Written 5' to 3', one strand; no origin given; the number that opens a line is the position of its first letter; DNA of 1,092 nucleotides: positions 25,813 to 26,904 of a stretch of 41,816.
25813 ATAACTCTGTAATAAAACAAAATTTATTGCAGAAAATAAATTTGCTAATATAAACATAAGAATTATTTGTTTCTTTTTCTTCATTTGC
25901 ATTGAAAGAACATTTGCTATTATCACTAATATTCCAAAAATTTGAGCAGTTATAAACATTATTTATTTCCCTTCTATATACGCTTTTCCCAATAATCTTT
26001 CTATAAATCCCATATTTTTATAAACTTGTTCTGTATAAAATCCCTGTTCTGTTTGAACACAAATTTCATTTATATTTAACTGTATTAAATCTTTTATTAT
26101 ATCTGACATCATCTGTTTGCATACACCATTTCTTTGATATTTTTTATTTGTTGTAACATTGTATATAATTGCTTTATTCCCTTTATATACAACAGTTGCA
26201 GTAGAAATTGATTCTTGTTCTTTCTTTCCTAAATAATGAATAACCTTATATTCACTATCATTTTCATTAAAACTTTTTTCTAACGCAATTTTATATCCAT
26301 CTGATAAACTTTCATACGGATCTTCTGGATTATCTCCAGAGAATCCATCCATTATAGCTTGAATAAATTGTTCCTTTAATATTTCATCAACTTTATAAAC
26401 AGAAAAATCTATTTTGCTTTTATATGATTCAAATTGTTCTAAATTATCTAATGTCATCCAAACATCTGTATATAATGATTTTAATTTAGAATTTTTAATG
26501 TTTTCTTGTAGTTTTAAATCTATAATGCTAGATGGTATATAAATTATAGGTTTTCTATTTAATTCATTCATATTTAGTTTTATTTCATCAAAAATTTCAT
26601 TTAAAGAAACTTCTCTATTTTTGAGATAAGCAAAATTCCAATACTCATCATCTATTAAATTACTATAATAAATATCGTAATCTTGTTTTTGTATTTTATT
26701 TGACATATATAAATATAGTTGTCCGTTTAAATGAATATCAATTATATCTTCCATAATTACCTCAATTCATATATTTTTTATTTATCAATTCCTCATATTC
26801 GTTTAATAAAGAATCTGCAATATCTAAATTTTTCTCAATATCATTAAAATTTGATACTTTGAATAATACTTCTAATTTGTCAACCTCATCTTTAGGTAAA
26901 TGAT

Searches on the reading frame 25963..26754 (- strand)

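Call 16: search_protein_families(library=pfam, proteins=[window:25963-26754:-], max_evalue=0.001)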
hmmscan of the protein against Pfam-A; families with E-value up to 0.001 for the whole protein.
window:25963-26754:- (263 aa): 5 families
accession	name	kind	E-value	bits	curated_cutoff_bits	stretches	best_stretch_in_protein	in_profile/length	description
PF23209.2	IDM1_C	-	4.1e-06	27.4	33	1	176-237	38-100/140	Increased DNA methylation 1, C-terminal domain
PF13673.13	Acetyltransf_10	-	5.7e-06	26.8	23.6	1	176-252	36-109/128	Acetyltransferase (GNAT) domain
PF00583.31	Acetyltransf_1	-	8.7e-05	23.2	20.7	1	158-250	24-116/116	Acetyltransferase (GNAT) family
PF08445.16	FR47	-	0.00021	21.6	22.1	1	176-253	3-80/86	FR47-like protein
PF13508.13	Acetyltransf_7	-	0.00071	20.3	27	0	176-251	8-83/84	Acetyltransferase (GNAT) domain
